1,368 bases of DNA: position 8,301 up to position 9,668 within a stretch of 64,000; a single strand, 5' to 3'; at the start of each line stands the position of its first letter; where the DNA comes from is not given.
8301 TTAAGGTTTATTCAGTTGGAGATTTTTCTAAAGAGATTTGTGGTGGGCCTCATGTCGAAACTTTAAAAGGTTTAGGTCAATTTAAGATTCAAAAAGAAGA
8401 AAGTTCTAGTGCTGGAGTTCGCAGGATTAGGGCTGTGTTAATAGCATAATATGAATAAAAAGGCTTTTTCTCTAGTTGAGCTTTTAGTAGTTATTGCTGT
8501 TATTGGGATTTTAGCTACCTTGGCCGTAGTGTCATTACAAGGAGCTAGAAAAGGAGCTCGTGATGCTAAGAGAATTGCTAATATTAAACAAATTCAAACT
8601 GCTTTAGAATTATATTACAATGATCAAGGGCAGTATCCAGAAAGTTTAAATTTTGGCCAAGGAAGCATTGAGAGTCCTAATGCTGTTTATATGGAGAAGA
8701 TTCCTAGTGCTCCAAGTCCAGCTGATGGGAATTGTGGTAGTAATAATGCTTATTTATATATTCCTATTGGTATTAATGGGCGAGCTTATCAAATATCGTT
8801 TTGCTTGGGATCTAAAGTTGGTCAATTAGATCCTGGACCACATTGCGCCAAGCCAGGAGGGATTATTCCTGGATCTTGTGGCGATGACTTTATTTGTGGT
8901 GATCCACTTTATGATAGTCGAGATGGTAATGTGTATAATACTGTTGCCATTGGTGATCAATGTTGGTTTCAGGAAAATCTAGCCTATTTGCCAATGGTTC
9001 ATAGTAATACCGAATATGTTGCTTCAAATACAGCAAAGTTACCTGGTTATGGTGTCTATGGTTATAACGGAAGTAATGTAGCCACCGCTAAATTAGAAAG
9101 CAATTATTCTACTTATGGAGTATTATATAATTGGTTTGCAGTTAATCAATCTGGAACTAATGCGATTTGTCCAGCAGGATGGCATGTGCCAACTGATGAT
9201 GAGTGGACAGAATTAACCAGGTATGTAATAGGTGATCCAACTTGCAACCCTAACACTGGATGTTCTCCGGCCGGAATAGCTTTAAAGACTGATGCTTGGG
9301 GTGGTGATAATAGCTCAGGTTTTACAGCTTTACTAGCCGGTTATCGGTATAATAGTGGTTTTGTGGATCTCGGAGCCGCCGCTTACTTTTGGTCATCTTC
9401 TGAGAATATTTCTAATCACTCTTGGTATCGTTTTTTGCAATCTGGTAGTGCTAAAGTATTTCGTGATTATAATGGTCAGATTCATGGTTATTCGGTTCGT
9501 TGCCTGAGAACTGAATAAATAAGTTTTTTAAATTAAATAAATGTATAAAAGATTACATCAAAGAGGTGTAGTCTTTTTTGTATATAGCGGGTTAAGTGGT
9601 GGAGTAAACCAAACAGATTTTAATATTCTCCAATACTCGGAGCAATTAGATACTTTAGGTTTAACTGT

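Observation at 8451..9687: Type IV pilin N-terminus fused to a FISUMP domain, followed by a decayed extra copy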

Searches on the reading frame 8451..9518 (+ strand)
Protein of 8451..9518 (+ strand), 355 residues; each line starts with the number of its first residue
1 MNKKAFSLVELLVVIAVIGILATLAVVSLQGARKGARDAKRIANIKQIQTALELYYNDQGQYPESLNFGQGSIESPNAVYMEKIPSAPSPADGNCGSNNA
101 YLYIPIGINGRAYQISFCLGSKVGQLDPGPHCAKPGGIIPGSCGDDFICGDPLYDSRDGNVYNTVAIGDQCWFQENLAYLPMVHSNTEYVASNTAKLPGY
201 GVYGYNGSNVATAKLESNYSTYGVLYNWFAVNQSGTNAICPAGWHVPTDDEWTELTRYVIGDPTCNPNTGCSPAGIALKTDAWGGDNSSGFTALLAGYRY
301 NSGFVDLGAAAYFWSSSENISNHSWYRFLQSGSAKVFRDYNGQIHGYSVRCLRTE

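Call 3: search_protein_families(library=pfam, proteins=[window:8451-9518:+], max_evalue=0.1)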
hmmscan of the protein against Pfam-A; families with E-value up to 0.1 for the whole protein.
window:8451-9518:+ (355 aa): 4 families
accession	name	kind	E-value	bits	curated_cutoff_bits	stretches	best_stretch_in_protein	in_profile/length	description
PF09603.15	Fib_succ_major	-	2.7e-37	129.3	33.9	1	165-353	1-187/187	Fibrobacter succinogenes major domain (Fib_succ_major)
PF07963.17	N_methyl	-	2.3e-06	27.4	21.2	1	2-25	3-26/27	Prokaryotic N-terminal methylation motif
PF08334.16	T2SSG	-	0.0057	17.1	21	1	33-77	6-50/108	Type II secretion system (T2SS), protein G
PF07603.17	Lcl_C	-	0.0085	16.8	34.9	1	243-353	44-117/117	Lcl C-terminal domain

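Call 4: search_protein_families(library=ncbifam, proteins=[window:8451-9518:+], max_evalue=0.1)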
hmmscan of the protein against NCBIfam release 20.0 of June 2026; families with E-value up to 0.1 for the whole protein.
window:8451-9518:+ (355 aa): 11 families
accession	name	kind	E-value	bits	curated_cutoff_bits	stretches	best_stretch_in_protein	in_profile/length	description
TIGR02145.1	Fib_succ_major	domain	5.9e-35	121.5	41.65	1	153-353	2-175/176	FISUMP domain-containing protein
TIGR01710.1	typeII_sec_gspG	equivalog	2.3e-10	40.6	88.85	1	5-65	2-62/134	type II secretion system major pseudopilin GspG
TIGR02532.1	IV_pilin_GFxxxE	domain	2.1e-06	27.3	16.3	1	4-26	2-24/24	prepilin-type N-terminal cleavage/methylation domain-containing protein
NF007862.0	PRK10574.1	equivalog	3.7e-06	27.1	138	1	2-78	3-78/145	prepilin peptidase-dependent pilin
NF040999.1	pilin_ComGC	equivalog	3.9e-06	26.9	75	1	3-64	1-62/84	competence type IV pilus major pilin ComGC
NF041775.1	typeIV_PilA_Myxo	equivalog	7.4e-06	26.1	400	1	4-64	11-71/214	type IV pilin protein PilA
TIGR01708.2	typeII_sec_gspH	equivalog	8.6e-06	25.9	80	1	5-43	3-40/169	type II secretion system minor pseudopilin GspH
NF041013.1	T4P_ComGE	equivalog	6.5e-05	23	49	1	2-60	2-61/83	competence type IV pilus minor pilin ComGE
TIGR02596.1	TIGR02596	subfamily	0.0023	18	70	1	6-43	1-41/196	Verru_Chthon cassette protein D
NF047827.1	T3SSXpsH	equivalog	0.012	15.4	160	1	6-40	3-40/145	type II secretion system protein XpsH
TIGR02599.1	TIGR02599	subfamily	0.076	12.2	256.5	0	5-52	1-49/361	Verru_Chthon cassette protein C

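Call 8: find_homologous_proteins(query=window:8451-9518:+, max_evalue=0.00001)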
Query window:8451-9518:+ (355 aa): 2748 proteins with E <= 0.00001 among 5300 candidates; the best 120 are listed.
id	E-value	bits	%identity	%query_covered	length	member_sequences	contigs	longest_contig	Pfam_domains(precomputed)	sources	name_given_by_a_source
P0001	1.3e-233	793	96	100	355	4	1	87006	PF09603.16,PF07963.18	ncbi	-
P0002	1.1e-182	625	80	100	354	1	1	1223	PF09603.16,PF07963.18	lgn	-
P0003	1.4e-182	625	81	100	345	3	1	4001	PF09603.16,PF07963.18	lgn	-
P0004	4.9e-181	620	79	100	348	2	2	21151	PF09603.16,PF07963.18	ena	-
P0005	2.2e-179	614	77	100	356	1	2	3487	PF09603.16,PF07963.18,PF26707.1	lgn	-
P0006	1.2e-178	612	79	100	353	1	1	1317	PF09603.16,PF07963.18,PF26707.1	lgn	-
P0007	2.5e-174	598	77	100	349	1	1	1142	PF09603.16,PF07963.18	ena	-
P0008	1.9e-161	555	94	73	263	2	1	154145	PF09603.16,PF07963.18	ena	-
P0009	9.8e-124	431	93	59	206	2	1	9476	PF07963.18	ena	-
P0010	1.4e-123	431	60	100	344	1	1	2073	PF09603.16,PF07963.18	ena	-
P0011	3.3e-109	384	52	99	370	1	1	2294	PF09603.16,PF07963.18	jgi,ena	-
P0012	9.9e-106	372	52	100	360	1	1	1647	PF09603.16,PF07963.18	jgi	-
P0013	6.3e-104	366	52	99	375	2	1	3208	PF09603.16,PF07963.18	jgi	-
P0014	2.6e-103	364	49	99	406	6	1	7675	PF09603.16,PF07963.18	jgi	jgi:uncharacterized protein (TIGR02145 family)/prepilin-type N-terminal cleavage/methylation domain-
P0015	5.4e-102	360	53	99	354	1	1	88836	PF09603.16,PF07963.18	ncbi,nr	ncbi:MAG: FISUMP domain-containing protein [Patescibacteria group bacterium]|nr:FISUMP domain-contai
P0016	8.0e-101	356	54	99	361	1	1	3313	PF09603.16,PF07963.18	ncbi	-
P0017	9.9e-101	356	51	99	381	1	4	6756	PF09603.16,PF07963.18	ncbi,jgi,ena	-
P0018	1.1e-98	349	50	99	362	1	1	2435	PF09603.16,PF07963.18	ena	-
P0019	3.7e-98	347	52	99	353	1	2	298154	PF09603.16,PF07963.18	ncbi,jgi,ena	-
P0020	1.6e-97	345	52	89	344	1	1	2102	PF09603.16,PF07963.18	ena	-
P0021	4.5e-97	344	47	99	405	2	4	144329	PF09603.16,PF07963.18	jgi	-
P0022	4.9e-97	343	51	99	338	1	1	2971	PF09603.16,PF07963.18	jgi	-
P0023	4.8e-96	340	50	99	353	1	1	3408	PF09603.16,PF07963.18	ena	-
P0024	9.6e-95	336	49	99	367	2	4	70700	PF09603.16,PF07963.18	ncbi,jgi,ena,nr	ncbi:MAG TPA: FISUMP domain-containing protein [bacterium]|nr:FISUMP domain-containing protein [bact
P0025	1.0e-93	333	50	99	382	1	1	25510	PF09603.16,PF07963.18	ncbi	-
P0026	2.1e-93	332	49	99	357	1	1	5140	PF09603.16,PF07963.18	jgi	jgi:uncharacterized protein (TIGR02145 family)/prepilin-type N-terminal cleavage/methylation domain-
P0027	2.6e-93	331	52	99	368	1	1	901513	PF09603.16,PF07963.18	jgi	jgi:uncharacterized protein (TIGR02145 family)/prepilin-type N-terminal cleavage/methylation domain-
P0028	1.5e-92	329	45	99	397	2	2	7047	PF09603.16,PF07963.18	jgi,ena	-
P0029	7.0e-91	323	47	100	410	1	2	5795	PF09603.16,PF07963.18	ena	-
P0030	1.1e-90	323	48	99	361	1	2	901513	PF09603.16,PF07963.18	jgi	jgi:uncharacterized protein (TIGR02145 family)/prepilin-type N-terminal cleavage/methylation domain-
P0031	2.3e-90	322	48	100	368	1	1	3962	PF09603.16,PF07963.18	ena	-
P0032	6.4e-90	320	50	97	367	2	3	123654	PF09603.16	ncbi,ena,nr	ncbi:MAG: FISUMP domain-containing protein [Patescibacteria group bacterium]|nr:hypothetical protein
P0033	1.5e-89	319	48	99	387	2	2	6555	PF09603.16,PF07963.18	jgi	jgi:uncharacterized protein (TIGR02145 family)/prepilin-type N-terminal cleavage/methylation domain-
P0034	4.1e-89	317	52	94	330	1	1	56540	PF09603.16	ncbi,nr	ncbi:MAG: FISUMP domain-containing protein [Patescibacteria group bacterium]|nr:FISUMP domain-contai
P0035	4.1e-89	317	47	99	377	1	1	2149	PF09603.16,PF07963.18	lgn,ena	-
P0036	7.1e-88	313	47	99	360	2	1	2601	PF09603.16,PF07963.18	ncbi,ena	-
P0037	2.6e-87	312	48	99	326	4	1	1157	PF09603.16,PF07963.18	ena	-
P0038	3.1e-87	311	51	99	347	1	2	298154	PF09603.16,PF07963.18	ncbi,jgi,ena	-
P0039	3.5e-87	311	49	99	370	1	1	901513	PF09603.16,PF07963.18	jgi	jgi:uncharacterized protein (TIGR02145 family)/prepilin-type N-terminal cleavage/methylation domain-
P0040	1.2e-86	309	48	100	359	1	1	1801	PF09603.16,PF07963.18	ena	-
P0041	1.5e-85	306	48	98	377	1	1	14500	PF09603.16,PF07963.18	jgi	jgi:uncharacterized protein (TIGR02145 family)/prepilin-type N-terminal cleavage/methylation domain-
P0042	1.7e-85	305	46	99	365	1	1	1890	PF09603.16,PF07963.18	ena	-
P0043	4.1e-85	304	45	99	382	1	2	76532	PF09603.16,PF07963.18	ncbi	-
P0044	7.4e-85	303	48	99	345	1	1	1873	PF09603.16,PF07963.18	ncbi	-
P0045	1.5e-84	302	47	99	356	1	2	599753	PF09603.16,PF07963.18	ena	-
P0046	3.1e-83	298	45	99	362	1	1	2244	PF09603.16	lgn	-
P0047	3.9e-83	298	45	99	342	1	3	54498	PF09603.16,PF07963.18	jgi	jgi:uncharacterized protein (TIGR02145 family)/prepilin-type N-terminal cleavage/methylation domain-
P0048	5.2e-83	297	45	99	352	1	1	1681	PF09603.16,PF07963.18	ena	-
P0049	5.2e-83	297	46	99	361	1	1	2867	PF09603.16,PF07963.18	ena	-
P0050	9.4e-83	297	47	99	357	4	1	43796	PF09603.16,PF07963.18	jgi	-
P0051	1.8e-81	292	45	100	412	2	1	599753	PF09603.16,PF07963.18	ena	-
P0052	9.2e-81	290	45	99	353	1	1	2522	PF09603.16,PF07963.18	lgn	-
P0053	2.4e-80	289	44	99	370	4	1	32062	PF09603.16,PF07963.18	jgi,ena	-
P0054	1.0e-79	287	44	99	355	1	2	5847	PF09603.16,PF07963.18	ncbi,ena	-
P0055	1.4e-79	286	49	99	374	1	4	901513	PF09603.16,PF07963.18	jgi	jgi:uncharacterized protein (TIGR02145 family)/prepilin-type N-terminal cleavage/methylation domain-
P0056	2.2e-79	285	45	99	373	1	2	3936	PF09603.16,PF07963.18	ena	-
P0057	2.5e-79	285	43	99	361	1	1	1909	PF09603.16,PF07963.18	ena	-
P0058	3.8e-79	285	45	100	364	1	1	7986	PF09603.16,PF07963.18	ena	-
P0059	3.9e-79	285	44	99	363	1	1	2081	PF09603.16,PF07963.18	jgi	jgi:uncharacterized protein (TIGR02145 family)/prepilin-type N-terminal cleavage/methylation domain-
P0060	3.5e-78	281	46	99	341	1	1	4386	PF09603.16,PF07963.18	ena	-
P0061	5.5e-78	281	45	99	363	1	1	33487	PF09603.16,PF07963.18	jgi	jgi:uncharacterized protein (TIGR02145 family)/prepilin-type N-terminal cleavage/methylation domain-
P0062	7.4e-78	280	46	99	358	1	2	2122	PF09603.16,PF07963.18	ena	-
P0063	9.0e-78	280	44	98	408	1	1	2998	PF09603.16,PF07963.18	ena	-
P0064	1.2e-77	280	47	100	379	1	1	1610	PF09603.16,PF07963.18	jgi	jgi:uncharacterized protein (TIGR02145 family)/prepilin-type N-terminal cleavage/methylation domain-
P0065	1.5e-77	279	43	100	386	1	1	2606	PF09603.16,PF07963.18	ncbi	-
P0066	1.6e-77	279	44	99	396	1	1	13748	PF09603.16,PF07963.18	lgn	-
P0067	2.4e-77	279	44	99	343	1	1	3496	PF09603.16,PF07963.18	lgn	-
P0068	3.7e-77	278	44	100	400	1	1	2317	PF09603.16,PF07963.18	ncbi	-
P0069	5.6e-77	277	44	99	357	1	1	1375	PF09603.16,PF07963.18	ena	-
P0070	8.0e-77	277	45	98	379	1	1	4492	PF09603.16,PF07963.18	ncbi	-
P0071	8.2e-77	277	45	99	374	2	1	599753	PF09603.16,PF07963.18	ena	-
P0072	9.2e-77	277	44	99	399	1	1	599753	PF09603.16,PF07963.18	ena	-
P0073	9.6e-77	277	44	99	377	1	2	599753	PF09603.16,PF07963.18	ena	-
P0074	1.3e-76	276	44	99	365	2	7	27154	PF09603.16,PF07963.18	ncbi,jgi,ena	-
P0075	1.8e-76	276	45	99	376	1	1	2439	PF09603.16,PF07963.18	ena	-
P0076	3.3e-76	275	45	99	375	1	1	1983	PF09603.16,PF07963.18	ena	-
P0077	3.6e-76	275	42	99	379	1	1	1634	PF09603.16,PF07963.18,PF26707.1,PF07603.18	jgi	jgi:uncharacterized protein (TIGR02145 family)/prepilin-type N-terminal cleavage/methylation domain-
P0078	7.2e-76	274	45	99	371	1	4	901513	PF09603.16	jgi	jgi:uncharacterized protein (TIGR02145 family)/prepilin-type N-terminal cleavage/methylation domain-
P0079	9.1e-76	274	43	99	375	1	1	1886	PF09603.16,PF07963.18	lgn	-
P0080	9.5e-76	273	43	99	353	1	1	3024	PF09603.16,PF07963.18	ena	-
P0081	1.0e-75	273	44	99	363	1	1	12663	PF09603.16,PF07963.18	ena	-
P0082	2.4e-75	272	43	99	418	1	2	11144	PF09603.16,PF07963.18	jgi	jgi:uncharacterized protein (TIGR02145 family)/prepilin-type N-terminal cleavage/methylation domain-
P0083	6.2e-75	271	44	99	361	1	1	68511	PF09603.16,PF07963.18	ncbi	-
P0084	6.3e-75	271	48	99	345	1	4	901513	PF09603.16,PF07963.18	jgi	jgi:uncharacterized protein (TIGR02145 family)/prepilin-type N-terminal cleavage/methylation domain-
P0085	7.9e-75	270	43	99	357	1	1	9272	PF09603.16,PF07963.18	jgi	-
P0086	2.8e-74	269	44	99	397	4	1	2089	PF09603.16,PF07963.18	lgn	-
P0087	3.0e-74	269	45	100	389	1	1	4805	PF09603.16,PF07963.18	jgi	jgi:uncharacterized protein (TIGR02145 family)/prepilin-type N-terminal cleavage/methylation domain-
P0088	3.2e-74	268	44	99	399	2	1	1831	PF09603.16,PF07963.18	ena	-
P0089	3.3e-74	268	45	99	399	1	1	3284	PF09603.16,PF07963.18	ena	-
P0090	9.8e-74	267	42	99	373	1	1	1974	PF09603.16,PF07963.18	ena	-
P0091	1.4e-73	266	43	99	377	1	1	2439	PF09603.16,PF07963.18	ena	-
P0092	1.4e-73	266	40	99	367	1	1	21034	PF09603.16,PF07963.18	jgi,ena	-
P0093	1.9e-73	266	45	99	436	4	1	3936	PF09603.16,PF07963.18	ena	-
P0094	2.1e-73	266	44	99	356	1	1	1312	PF09603.16,PF07963.18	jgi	-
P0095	2.4e-73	266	42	99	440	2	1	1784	PF09603.16,PF07963.18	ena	-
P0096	5.8e-73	264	44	99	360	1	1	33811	PF09603.16,PF07963.18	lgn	-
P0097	1.6e-72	263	42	100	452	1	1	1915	PF09603.16,PF07963.18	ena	-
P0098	2.7e-72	262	43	100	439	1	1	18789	PF09603.16,PF07963.18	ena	-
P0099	4.5e-72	261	43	99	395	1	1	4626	PF09603.16,PF07963.18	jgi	-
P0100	5.0e-72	261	44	99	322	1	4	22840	PF09603.16,PF07963.18,PF26707.1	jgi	jgi:uncharacterized protein (TIGR02145 family)/prepilin-type N-terminal cleavage/methylation domain-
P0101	9.5e-72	260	48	77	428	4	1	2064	PF09603.16,PF07963.18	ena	-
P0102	1.1e-71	260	52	40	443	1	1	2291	PF09603.16,PF07963.18,PF18998.7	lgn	-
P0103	1.9e-71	259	43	99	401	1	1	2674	PF09603.16,PF07963.18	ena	-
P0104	2.2e-71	259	42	99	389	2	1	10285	PF09603.16,PF07963.18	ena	-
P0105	3.7e-71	258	43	99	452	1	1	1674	PF09603.16,PF07963.18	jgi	jgi:uncharacterized protein (TIGR02145 family)/prepilin-type N-terminal cleavage/methylation domain-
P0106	5.9e-71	258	45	99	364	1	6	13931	PF09603.16,PF07963.18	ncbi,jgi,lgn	-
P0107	1.2e-70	257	44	58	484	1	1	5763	PF09603.16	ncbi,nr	ncbi:MAG: hypothetical protein GY746_05755, partial [Gammaproteobacteria bacterium]|nr:hypothetical 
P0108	2.1e-70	256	43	57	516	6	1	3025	PF09603.16,PF07603.18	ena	-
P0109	2.2e-70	256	40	99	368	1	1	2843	PF09603.16,PF07963.18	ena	-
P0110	2.9e-70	255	44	100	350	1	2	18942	PF09603.16,PF07963.18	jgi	jgi:uncharacterized protein (TIGR02145 family)/prepilin-type N-terminal cleavage/methylation domain-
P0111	3.3e-70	255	42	99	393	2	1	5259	PF09603.16,PF07963.18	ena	-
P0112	4.0e-70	255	42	99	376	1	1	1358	PF09603.16,PF07963.18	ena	-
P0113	4.3e-70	255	44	100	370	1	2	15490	PF09603.16,PF07963.18,PF26707.1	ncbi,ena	-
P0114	4.5e-70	255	44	99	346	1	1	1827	PF09603.16,PF07963.18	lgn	-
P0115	5.2e-70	255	41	99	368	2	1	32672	PF09603.16,PF07963.18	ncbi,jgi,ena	ncbi:MAG: FISUMP domain-containing protein [Patescibacteria group bacterium]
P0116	6.7e-70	254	42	100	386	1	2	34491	PF09603.16,PF07963.18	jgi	jgi:uncharacterized protein (TIGR02145 family)/prepilin-type N-terminal cleavage/methylation domain-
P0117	1.2e-69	253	43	99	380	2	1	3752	PF09603.16,PF07963.18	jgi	-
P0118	1.9e-69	253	40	99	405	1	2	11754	PF09603.16,PF07963.18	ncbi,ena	ncbi:MAG: FISUMP domain-containing protein [Candidatus Falkowbacteria bacterium]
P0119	5.9e-69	251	40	99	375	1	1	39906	PF09603.16,PF07963.18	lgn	-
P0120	9.1e-69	250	43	99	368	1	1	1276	PF09603.16,PF07963.18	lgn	-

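Call 17: find_encoding_contigs(protein=P0001, flank=10000, max_places=3)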
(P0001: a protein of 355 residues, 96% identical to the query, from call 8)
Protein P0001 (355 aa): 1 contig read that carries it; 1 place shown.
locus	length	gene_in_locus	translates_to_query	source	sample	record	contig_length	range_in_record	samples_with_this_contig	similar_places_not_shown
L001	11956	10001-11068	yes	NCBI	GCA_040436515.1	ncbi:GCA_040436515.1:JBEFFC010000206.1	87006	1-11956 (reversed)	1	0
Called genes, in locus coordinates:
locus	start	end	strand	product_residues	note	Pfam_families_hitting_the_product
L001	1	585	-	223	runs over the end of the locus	PF00535:Glycos_transf_2, PF13641:Glyco_tranf_2_3 (weak)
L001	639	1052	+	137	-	-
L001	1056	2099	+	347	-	PF00953:Glycos_transf_4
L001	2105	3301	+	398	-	PF01098:FTSW_RODA_SPOVE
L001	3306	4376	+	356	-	PF03033:Glyco_transf_28, PF04101:Glyco_tran_28_C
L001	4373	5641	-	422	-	-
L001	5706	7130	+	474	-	PF01225:Mur_ligase, PF08245:Mur_ligase_M, PF02875:Mur_ligase_C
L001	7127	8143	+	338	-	PF01565:FAD_binding_4, PF02873:MurB_C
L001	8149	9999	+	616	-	PF01411:tRNA-synt_2c, PF07973:tRNA_SAD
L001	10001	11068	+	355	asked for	PF07963:N_methyl (weak), PF09603:Fib_succ_major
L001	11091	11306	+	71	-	-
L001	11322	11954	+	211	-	?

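Call 18: find_encoding_contigs(protein=P0004, flank=10000, max_places=3)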
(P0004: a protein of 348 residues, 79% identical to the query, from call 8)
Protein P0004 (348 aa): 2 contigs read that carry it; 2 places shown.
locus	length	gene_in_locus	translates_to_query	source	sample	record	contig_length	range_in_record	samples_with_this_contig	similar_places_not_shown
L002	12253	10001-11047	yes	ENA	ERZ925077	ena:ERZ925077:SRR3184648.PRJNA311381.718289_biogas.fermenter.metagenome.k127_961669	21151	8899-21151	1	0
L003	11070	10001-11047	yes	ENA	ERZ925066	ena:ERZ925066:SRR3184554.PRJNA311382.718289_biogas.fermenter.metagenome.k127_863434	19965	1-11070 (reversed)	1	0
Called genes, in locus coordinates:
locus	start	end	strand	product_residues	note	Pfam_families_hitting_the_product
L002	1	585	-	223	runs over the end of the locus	PF00535:Glycos_transf_2, PF13641:Glyco_tranf_2_3 (weak)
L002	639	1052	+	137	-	-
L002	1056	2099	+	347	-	PF00953:Glycos_transf_4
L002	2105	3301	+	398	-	PF01098:FTSW_RODA_SPOVE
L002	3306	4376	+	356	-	PF03033:Glyco_transf_28, PF04101:Glyco_tran_28_C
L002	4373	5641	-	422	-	-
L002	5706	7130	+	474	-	PF01225:Mur_ligase, PF08245:Mur_ligase_M, PF02875:Mur_ligase_C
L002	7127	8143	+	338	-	PF01565:FAD_binding_4, PF02873:MurB_C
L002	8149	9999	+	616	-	PF01411:tRNA-synt_2c, PF07973:tRNA_SAD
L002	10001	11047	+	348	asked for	PF07963:N_methyl (weak), PF09603:Fib_succ_major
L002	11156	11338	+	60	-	-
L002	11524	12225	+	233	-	-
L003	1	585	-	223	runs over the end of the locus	PF00535:Glycos_transf_2, PF13641:Glyco_tranf_2_3 (weak)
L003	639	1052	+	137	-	-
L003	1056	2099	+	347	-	PF00953:Glycos_transf_4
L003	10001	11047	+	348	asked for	PF07963:N_methyl (weak), PF09603:Fib_succ_major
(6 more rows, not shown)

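Call 21: search_protein_families(library=pfam, proteins=[L002:11144-11338:+], max_evalue=0.01)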
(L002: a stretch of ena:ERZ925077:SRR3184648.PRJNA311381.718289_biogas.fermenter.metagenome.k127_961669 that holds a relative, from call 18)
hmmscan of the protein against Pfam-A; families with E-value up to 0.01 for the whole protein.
L002:11144-11338:+ (64 aa): 1 family
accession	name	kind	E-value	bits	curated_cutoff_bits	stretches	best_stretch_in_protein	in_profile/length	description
PF22296.2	bAvd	-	1.9e-05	25.6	40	1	17-60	7-50/107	bAvd-like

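Call 30: find_encoding_contigs(protein=P0008, flank=10000, max_places=2)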
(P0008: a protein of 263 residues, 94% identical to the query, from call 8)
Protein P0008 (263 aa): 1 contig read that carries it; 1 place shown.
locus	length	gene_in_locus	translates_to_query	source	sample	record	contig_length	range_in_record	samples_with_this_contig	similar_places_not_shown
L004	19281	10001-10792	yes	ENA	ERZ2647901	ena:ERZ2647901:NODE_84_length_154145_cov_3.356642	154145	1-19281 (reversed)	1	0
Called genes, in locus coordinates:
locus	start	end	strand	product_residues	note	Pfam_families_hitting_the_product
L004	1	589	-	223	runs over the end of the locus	PF00535:Glycos_transf_2, PF13641:Glyco_tranf_2_3 (weak)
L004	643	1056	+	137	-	-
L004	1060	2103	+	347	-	PF00953:Glycos_transf_4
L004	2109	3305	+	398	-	PF01098:FTSW_RODA_SPOVE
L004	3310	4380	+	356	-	PF03033:Glyco_transf_28, PF04101:Glyco_tran_28_C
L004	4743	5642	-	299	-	-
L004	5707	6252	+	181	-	PF01225:Mur_ligase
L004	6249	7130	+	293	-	PF08245:Mur_ligase_M, PF02875:Mur_ligase_C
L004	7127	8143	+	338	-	PF01565:FAD_binding_4, PF02873:MurB_C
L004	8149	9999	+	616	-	PF01411:tRNA-synt_2c, PF07973:tRNA_SAD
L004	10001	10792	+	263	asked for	PF07963:N_methyl (weak), PF09603:Fib_succ_major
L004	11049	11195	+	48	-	-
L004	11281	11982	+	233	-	-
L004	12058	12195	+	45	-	-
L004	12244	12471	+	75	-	-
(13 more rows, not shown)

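Call 31: find_encoding_contigs(protein=P0027, flank=10000, max_places=2)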
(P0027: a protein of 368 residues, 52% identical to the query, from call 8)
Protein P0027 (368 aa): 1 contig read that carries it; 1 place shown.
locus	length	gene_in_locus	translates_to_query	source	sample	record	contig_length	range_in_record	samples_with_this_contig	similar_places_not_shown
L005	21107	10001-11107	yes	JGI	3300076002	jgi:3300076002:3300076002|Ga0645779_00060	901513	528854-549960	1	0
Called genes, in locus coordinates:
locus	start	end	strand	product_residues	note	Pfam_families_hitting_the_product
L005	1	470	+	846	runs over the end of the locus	PF00690:Cation_ATPase_N, PF00122:E1-E2_ATPase, PF00702:Hydrolase, PF13246:Cation_ATPase, PF00689:Cation_ATPase_C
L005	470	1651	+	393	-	PF05496:RuvB_N, PF00004:AAA, PF07728:AAA_5 (weak), PF13173:AAA_14 (weak), PF16193:AAA_assoc_2, PF12002:MgsA_C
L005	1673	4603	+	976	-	PF00133:tRNA-synt_1, PF09334:tRNA-synt_1g (weak), PF08264:Anticodon_1, PF19302:DUF5915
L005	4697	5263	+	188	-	PF04011:LemA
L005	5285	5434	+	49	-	-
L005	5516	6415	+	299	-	PF05569:Peptidase_M56 (faint), PF01435:Peptidase_M48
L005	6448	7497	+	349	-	PF00224:PK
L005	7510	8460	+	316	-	PF01784:DUF34_NIF3 (weak)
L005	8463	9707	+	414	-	PF01136:Peptidase_U32, PF16325:Peptidase_U32_C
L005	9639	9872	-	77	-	-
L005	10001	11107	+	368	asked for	PF07963:N_methyl, PF09603:Fib_succ_major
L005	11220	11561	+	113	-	PF05635:23S_rRNA_IVP, PF22296:bAvd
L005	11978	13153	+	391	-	PF00078:RVT_1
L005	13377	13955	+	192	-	PF01330:RuvA_N, PF00633:HHH (faint), PF14520:HHH_5, PF07499:RuvA_C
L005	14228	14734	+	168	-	-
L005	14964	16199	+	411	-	PF00587:tRNA-synt_2b, PF03129:HGTP_anticodon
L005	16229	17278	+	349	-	PF00022:Actin (weak), PF06723:MreB_Mbl, PF00012:HSP70, PF08841:DDR (faint), PF14450:FtsA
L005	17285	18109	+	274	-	PF04085:MreC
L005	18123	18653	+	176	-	-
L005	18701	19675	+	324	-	PF00294:PfkB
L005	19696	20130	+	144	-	PF00072:Response_reg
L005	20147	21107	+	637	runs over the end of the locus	PF25917:BSH_RND (faint), PF26002:Beta-barrel_AprE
